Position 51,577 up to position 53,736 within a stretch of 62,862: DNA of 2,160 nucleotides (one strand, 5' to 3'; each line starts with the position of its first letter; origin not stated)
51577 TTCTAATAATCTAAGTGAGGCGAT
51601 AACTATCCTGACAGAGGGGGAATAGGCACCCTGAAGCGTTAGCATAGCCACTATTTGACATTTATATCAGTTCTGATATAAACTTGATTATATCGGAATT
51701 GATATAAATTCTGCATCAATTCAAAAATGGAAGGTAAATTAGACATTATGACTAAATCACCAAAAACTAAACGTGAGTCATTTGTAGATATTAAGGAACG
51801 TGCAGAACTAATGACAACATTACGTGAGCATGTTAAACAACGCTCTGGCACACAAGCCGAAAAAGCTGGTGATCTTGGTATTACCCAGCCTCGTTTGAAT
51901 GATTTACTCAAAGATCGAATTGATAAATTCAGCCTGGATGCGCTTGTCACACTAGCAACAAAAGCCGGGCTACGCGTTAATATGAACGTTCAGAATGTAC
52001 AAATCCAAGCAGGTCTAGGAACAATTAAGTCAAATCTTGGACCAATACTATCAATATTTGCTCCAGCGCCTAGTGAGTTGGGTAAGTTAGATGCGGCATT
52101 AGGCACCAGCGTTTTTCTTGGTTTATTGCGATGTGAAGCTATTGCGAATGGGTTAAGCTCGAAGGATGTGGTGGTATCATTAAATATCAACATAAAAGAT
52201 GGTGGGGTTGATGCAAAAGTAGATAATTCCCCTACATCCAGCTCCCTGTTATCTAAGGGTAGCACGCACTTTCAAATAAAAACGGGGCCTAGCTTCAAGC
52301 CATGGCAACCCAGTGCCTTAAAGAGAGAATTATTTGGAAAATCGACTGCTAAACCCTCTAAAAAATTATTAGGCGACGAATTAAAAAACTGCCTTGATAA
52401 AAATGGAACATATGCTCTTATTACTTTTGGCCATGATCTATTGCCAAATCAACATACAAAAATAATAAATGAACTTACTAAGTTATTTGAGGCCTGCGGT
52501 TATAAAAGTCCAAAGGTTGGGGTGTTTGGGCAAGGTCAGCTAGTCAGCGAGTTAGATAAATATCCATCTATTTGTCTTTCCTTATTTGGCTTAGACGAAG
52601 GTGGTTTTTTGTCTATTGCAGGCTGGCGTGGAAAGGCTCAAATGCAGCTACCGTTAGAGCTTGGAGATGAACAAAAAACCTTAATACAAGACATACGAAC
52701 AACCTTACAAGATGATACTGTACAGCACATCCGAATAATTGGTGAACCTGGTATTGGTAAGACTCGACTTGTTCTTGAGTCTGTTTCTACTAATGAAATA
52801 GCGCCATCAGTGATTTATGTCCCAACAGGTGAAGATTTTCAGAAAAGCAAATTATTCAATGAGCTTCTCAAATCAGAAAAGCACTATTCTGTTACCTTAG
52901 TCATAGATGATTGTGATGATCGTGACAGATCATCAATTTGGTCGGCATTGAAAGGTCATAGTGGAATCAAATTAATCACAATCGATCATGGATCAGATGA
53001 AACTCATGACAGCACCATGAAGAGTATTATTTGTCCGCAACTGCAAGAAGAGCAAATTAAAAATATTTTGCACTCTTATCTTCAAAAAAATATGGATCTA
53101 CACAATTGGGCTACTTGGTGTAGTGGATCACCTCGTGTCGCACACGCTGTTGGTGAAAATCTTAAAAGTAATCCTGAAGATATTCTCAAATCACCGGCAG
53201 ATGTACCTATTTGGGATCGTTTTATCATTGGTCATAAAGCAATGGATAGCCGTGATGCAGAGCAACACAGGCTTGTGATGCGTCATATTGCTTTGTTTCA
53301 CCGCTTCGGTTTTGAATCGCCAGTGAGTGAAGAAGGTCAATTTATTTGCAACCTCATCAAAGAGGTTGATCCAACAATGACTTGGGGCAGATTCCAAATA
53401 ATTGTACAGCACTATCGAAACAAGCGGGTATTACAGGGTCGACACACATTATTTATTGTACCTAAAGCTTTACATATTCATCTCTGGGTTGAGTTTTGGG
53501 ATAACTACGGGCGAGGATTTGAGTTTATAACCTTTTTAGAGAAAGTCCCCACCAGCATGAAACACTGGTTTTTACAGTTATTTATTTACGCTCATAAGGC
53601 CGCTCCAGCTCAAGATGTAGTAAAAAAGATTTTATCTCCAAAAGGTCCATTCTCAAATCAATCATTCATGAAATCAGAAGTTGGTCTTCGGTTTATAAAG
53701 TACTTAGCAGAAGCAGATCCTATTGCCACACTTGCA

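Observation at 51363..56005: Single-gene 4.58-kb island with perfect 61-bp flanking direct repeats, inserted precisely between cti and sixA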

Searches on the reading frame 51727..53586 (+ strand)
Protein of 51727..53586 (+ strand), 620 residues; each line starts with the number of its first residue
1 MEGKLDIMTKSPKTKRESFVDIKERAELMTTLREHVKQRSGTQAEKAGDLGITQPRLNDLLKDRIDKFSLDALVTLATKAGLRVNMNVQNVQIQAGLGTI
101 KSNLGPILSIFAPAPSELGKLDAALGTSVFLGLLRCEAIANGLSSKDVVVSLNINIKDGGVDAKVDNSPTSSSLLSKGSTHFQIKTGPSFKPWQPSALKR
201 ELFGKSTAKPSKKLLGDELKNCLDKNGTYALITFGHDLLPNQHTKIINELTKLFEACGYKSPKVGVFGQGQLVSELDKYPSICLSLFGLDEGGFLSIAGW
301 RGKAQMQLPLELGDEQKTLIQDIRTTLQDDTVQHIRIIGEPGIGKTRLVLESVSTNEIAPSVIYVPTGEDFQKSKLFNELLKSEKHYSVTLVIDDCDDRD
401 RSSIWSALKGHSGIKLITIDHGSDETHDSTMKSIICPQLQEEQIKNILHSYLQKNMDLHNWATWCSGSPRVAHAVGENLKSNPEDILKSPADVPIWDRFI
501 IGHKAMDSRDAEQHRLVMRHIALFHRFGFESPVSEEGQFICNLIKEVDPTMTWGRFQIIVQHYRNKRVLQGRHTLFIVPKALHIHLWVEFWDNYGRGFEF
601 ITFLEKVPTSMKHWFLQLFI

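Call 61: predict_structure(alignment_id=A3)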
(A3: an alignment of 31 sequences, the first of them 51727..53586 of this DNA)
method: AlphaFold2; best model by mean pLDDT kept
length: 620 residues; sequences in the alignment: 31
mean_pLDDT: 70.3   pTM: 0.59
mean pLDDT of the five models: 70.3, 68.4, 63.8, 56.6, 56.3
residues with pLDDT >= 90: 76; 70-90: 311; 50-70: 100; < 50: 133
segments of 3 or more residues with pLDDT < 50: 1-20, 83-111, 496-533, 557-597, 617-620
pLDDT, mean of each block of 10 residues (from residue 1): 30 34 76 84 85 89 83 77 43 26 33 67 83 85 78 68 78 80 85 88 89 88 91 86 92 94 90 84 74 77 71 86 87 86 77 70 85 84 83 85 89 87 66 86 83 75 71 76 73 46 39 40 35 52 58 52 41 32 40 48 66 52
secondary structure, 60 per line:
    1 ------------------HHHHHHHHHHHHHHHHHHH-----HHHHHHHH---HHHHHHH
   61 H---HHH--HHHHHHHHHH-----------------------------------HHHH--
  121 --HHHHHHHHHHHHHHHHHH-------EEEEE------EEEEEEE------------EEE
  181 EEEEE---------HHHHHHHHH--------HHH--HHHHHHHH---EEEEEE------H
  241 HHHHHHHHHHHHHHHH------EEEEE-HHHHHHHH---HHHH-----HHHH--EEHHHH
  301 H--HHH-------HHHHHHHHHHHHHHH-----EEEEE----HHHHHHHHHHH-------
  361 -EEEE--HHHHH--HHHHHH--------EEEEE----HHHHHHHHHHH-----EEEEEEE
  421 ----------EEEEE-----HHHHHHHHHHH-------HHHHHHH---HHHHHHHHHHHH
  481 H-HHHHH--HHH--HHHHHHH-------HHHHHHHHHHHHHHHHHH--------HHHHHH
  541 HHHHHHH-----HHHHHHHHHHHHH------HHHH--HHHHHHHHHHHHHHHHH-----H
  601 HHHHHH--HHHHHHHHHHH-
elements in order: H19-37 H43-50 H54-61 H70-79 H115-118 H123-140 E148-152 E159-165 E178-185 H195-203 H217-224 E228-233 H240-256 E263-267 H269-276 H280-283 H289-292 H297-301 H314-328 E334-338 H343-353 E362-365 H368-372 H375-380 E389-393 H398-408 E414-420 E431-435 H441-451 H459-465 H469-481 H483-487 H495-501 H509-526 H535-547 H553-565 H572-575 H578-594 H600-606 H609-619

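Call 64: fold_search(model_id=the predicted structure, library=pdb)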
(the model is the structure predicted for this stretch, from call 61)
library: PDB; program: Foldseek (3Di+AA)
matches with E <= 10: 974; with E <= 0.001: 38
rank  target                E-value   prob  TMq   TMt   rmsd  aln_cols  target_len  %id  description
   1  8dgc_B                2.1e-05  1.00  0.22  0.09  16.4       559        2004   12  Avs3 bound to phage PhiV-1 terminase (released 2022-08-03)
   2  7xx2_A                3.5e-05  1.00  0.24  0.19  25.0       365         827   13  Cryo-EM structure of Sr35 resistosome induced by AvrSr35 R381A (released 2022-11-02)
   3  4m9s_B                8.1e-05  1.00  0.24  0.29  15.8       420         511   12  crystal structure of CED-4 bound CED-3 fragment (released 2013-10-23)
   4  6gcn_D                9.4e-05  1.00  0.23  0.30  11.0       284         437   18  Truncated FtsH from A. aeolicus in R32 (released 2018-08-22)
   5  9zjr                  9.4e-05  1.00  0.21  0.13  16.2       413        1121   10  Human sterile alpha motif domain-containing protein 9 (SAMD9), monomer (released 2026-02-25)
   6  5ifw_B                9.4e-05  1.00  0.20  0.18  19.4       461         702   13  Quantitative interaction mapping reveals an extended ubiquitin regulatory domain in ASPL that disrupts functional p97  (released 2016-10-26)
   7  9ria_A                2.5e-04  1.00  0.22  0.17  23.3       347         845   12  Cryo-EM structure of tomato NRC3-AVRcap1b complex (released 2025-07-23)
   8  7jk6_A                2.5e-04  1.00  0.22  0.33  10.4       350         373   13  Structure of Drosophila ORC in the active conformation (released 2020-09-09)
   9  5uj7_A                2.7e-04  1.00  0.22  0.35  10.5       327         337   13  Structure of the active form of human Origin Recognition Complex ATPase motor module, complex subunitS 1, 4, 5 (released 2017-02-08)
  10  5ujm_A                2.7e-04  1.00  0.22  0.35  10.5       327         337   13  Structure of the active form of human Origin Recognition Complex and its ATPase motor module (released 2017-02-08)
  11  6mdp_A                3.0e-04  1.00  0.23  0.27  15.3       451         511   14  The D1 and D2 domain rings of NSF engaging the SNAP-25 N-terminus within the 20S supercomplex (focused refinement on D (released 2018-09-19)
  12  8s0c_D                3.0e-04  0.99  0.19  0.28  16.4       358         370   12  H. sapiens ORC1-5 bound to double stranded DNA as part of the MCM-ORC complex (released 2024-10-02)
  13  9ri9_B                3.6e-04  1.00  0.23  0.18  23.8       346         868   14  Cryo-EM structure of the tomato NRC3 hexameric resistosome (released 2025-07-23)
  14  7jk5_A                3.6e-04  1.00  0.23  0.32  13.7       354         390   14  Structure of Drosophila ORC bound to DNA (released 2020-09-09)
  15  9fp6_A                3.8e-04  1.00  0.21  0.18  24.8       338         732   15  Structure of the NbNRC2 hexameric resistosome (released 2024-07-03)
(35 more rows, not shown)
